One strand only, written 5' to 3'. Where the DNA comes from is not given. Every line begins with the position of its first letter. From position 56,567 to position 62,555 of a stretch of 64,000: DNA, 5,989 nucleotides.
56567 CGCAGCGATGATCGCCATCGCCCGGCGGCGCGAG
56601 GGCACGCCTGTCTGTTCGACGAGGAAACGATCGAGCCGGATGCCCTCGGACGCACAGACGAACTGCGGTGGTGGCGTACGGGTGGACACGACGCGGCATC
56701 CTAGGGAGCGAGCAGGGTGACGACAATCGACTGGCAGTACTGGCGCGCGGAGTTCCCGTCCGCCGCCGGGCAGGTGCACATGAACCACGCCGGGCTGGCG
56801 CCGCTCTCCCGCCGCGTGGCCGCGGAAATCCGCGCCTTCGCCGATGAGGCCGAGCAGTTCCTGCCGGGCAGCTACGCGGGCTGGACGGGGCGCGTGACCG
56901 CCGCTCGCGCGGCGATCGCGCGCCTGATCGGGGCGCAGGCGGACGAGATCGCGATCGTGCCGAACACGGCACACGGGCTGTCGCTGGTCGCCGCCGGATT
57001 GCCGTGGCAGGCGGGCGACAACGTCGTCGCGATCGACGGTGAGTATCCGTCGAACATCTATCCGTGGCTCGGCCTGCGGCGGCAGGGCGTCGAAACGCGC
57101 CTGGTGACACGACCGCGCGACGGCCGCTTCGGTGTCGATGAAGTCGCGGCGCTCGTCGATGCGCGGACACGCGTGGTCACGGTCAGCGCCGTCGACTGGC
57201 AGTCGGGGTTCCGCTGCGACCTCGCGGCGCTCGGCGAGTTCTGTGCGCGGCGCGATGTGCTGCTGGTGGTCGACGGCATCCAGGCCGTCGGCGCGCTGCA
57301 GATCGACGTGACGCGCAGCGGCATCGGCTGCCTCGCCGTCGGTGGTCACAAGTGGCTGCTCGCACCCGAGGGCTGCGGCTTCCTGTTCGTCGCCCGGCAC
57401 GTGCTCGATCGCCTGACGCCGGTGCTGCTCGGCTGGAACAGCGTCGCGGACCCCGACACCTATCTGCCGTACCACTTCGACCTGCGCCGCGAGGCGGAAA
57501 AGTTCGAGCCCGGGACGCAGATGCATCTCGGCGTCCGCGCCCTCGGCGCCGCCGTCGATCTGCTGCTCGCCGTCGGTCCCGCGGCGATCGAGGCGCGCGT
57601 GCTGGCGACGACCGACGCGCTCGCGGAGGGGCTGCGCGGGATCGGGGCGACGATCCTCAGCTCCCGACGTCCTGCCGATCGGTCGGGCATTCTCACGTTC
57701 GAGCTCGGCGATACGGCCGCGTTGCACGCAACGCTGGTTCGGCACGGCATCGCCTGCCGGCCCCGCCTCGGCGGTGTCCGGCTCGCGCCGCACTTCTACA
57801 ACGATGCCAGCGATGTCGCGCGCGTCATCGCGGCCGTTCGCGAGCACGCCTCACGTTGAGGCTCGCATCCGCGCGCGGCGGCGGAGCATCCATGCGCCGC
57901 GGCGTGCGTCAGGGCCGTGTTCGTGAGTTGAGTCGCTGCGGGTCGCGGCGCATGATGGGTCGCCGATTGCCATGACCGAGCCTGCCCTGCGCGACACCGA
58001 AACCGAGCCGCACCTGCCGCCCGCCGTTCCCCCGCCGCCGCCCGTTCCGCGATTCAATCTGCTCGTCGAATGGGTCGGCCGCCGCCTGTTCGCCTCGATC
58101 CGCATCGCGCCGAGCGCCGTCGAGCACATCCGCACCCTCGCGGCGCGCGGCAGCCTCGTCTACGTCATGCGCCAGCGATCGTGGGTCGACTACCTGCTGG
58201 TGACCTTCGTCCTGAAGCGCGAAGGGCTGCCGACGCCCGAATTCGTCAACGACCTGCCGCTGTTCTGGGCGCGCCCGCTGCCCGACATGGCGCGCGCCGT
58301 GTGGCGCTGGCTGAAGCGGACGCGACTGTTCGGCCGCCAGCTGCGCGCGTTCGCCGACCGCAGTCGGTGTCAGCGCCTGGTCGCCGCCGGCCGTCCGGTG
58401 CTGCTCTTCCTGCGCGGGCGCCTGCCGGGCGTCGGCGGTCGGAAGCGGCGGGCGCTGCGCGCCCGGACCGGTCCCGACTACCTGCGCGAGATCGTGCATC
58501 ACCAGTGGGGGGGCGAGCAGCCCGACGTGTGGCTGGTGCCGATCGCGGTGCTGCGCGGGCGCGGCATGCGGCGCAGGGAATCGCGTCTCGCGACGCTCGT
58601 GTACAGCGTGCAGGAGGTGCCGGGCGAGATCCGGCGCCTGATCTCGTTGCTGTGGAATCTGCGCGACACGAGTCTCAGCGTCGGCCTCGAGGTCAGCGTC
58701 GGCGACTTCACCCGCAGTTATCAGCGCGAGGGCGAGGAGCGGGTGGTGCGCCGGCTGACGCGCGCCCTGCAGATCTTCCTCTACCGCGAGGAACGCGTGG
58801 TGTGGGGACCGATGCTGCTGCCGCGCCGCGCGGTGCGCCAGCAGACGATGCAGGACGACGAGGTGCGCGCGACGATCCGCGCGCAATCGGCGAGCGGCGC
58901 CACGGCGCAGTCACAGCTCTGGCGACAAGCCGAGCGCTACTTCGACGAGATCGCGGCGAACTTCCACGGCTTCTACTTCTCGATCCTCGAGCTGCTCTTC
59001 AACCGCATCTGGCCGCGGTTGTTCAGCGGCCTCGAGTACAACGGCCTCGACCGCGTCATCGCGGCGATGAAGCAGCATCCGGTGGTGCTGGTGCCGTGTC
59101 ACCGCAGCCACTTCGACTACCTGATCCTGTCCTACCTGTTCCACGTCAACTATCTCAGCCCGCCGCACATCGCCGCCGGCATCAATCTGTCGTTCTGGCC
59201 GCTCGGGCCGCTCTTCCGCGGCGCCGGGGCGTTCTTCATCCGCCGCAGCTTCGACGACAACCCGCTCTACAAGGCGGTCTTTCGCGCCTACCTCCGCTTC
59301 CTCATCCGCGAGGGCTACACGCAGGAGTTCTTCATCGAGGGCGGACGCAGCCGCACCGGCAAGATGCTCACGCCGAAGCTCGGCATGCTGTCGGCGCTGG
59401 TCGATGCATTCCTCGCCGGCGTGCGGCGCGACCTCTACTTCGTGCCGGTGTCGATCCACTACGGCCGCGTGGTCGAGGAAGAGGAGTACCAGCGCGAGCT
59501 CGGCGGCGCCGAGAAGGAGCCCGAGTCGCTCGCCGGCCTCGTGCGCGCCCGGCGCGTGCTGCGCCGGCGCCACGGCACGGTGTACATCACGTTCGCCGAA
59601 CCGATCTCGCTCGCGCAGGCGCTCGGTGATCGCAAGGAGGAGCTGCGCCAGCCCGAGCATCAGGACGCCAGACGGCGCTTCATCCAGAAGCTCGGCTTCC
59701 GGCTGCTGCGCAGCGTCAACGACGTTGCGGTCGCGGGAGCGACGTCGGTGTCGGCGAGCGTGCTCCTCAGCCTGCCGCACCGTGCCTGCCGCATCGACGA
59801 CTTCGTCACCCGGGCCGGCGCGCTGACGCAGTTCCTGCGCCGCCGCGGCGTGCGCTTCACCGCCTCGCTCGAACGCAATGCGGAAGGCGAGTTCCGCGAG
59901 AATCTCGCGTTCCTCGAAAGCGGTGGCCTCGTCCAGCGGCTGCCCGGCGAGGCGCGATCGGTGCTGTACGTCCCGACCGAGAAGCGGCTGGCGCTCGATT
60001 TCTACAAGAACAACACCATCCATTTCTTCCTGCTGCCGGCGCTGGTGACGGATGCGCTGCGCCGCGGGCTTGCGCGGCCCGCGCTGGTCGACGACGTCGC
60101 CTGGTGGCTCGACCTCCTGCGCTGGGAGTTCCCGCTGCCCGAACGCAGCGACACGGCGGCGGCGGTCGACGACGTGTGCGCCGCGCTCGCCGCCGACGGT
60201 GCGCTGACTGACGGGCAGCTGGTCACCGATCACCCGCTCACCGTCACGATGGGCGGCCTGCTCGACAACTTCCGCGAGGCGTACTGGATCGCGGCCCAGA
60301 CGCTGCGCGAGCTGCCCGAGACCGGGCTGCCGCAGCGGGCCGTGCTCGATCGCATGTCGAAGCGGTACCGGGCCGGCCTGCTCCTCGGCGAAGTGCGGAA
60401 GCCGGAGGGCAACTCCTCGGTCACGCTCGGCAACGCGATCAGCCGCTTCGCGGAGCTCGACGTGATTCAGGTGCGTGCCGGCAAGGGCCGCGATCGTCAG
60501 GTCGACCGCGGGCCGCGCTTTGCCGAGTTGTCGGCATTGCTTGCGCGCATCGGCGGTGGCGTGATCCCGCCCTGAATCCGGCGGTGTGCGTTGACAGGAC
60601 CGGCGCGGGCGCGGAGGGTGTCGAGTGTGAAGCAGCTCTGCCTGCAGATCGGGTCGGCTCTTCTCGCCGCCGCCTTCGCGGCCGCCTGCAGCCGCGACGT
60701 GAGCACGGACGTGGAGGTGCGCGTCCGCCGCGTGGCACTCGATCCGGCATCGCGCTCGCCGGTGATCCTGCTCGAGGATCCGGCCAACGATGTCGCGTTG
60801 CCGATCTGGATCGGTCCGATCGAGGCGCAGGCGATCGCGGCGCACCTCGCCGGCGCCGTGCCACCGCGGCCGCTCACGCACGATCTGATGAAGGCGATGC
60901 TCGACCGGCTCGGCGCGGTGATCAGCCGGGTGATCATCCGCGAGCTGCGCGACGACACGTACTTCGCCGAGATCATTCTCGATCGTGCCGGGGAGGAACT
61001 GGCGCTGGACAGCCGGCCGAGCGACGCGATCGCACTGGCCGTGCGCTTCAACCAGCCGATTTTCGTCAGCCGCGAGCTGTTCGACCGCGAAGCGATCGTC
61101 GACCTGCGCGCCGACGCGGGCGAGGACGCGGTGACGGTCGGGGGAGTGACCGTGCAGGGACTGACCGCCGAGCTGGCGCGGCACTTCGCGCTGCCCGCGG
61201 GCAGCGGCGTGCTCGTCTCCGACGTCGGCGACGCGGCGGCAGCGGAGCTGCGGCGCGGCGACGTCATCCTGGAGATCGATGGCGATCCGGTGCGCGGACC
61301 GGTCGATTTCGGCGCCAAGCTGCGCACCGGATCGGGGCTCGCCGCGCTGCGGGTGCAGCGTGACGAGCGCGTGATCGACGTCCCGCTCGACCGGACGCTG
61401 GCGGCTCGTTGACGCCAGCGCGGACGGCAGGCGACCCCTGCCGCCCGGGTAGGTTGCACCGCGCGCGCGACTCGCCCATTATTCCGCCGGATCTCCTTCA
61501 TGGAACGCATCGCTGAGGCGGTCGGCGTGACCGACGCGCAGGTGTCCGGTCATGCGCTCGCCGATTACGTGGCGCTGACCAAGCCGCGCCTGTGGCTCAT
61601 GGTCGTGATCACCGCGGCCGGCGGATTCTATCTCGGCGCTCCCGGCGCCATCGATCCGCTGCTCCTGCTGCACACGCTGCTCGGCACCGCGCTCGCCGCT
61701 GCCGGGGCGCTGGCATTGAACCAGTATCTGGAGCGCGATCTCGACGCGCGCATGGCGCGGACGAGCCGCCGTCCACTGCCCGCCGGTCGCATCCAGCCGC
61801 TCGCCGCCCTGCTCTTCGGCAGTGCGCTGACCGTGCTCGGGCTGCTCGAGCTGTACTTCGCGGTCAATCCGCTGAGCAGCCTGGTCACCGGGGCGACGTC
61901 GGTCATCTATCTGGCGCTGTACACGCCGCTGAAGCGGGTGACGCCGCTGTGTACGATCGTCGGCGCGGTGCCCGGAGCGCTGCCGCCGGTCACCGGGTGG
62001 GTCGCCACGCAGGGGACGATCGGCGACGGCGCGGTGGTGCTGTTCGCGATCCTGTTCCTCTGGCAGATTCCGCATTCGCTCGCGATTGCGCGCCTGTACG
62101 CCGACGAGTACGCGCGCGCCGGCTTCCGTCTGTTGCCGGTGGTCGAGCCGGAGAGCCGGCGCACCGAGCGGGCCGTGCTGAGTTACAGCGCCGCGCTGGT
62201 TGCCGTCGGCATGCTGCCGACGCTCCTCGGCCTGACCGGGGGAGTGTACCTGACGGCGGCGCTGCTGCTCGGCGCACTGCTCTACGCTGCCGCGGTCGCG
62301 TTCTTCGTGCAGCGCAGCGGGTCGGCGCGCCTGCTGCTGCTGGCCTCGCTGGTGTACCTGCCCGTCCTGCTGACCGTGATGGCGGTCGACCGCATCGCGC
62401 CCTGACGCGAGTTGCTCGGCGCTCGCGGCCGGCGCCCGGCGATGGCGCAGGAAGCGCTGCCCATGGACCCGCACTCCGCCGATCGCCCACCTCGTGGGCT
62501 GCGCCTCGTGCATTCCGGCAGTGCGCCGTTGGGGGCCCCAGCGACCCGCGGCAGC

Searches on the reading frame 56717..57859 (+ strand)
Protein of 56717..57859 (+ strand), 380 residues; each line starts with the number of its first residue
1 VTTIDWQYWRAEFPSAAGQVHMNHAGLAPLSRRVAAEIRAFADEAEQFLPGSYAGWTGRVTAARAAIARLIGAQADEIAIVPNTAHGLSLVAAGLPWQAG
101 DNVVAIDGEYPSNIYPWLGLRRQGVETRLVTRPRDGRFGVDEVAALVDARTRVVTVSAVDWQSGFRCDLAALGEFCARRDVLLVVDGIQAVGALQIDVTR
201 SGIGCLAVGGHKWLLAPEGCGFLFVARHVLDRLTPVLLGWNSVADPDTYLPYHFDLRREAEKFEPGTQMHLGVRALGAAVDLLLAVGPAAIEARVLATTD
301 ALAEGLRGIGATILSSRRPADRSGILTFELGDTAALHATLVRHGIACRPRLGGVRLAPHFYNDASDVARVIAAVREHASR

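Call 17: search_protein_families(library=pfam, proteins=[window:56717-57859:+], max_evalue=0.001)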
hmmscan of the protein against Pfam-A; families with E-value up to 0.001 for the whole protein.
window:56717-57859:+ (380 aa): 1 family
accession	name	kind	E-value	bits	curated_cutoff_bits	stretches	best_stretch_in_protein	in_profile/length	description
PF00266.25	Aminotran_5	-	5.7e-46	157.6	21.5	1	58-348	43-336/371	Aminotransferase class-V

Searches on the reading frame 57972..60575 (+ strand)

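Call 17: search_protein_families(library=pfam, proteins=[window:57972-60575:+], max_evalue=0.001)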
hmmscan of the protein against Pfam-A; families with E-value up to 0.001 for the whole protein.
window:57972-60575:+ (867 aa): 2 families
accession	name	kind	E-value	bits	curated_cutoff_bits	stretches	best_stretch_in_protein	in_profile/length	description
PF19277.4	GPAT_C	-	6.5e-65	220.1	25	1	506-834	1-343/344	Glycerol-3-phosphate acyltransferase C-terminal region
PF01553.26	Acyltransferase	-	1.9e-29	102.5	23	1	367-495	12-131/132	Acyltransferase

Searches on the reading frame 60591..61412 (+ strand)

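Call 57: search_protein_families(library=pfam, proteins=[window:60591-61412:+], max_evalue=0.0001)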
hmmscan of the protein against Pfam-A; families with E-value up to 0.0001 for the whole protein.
window:60591-61412:+ (273 aa): 3 families
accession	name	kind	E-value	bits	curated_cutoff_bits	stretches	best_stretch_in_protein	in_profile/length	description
PF02577.19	BFN_dom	-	4.6e-38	129.9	27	1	59-169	1-109/112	Bifunctional nuclease domain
PF17820.7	PDZ_6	-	1.7e-05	24.9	27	1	215-257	11-54/54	PDZ domain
PF12812.13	PDZ_1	-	4.5e-05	23.8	28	1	180-235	7-63/78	PDZ-like domain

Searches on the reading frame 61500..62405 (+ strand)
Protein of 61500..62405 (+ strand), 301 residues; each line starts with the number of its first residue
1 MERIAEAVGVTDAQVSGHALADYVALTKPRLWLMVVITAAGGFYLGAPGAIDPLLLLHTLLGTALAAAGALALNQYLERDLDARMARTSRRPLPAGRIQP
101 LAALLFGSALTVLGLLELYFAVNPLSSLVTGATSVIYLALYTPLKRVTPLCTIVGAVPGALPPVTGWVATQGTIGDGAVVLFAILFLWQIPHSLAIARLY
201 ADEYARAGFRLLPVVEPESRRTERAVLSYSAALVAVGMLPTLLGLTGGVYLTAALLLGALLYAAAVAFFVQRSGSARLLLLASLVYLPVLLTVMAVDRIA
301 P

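Call 57: search_protein_families(library=pfam, proteins=[window:61500-62405:+], max_evalue=0.0001)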
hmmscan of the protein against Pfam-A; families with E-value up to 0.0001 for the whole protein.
window:61500-62405:+ (301 aa): 1 family
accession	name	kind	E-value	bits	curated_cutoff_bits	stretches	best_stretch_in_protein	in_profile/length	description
PF01040.23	UbiA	-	1.7e-53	181.9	34.2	1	35-276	1-239/250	UbiA prenyltransferase family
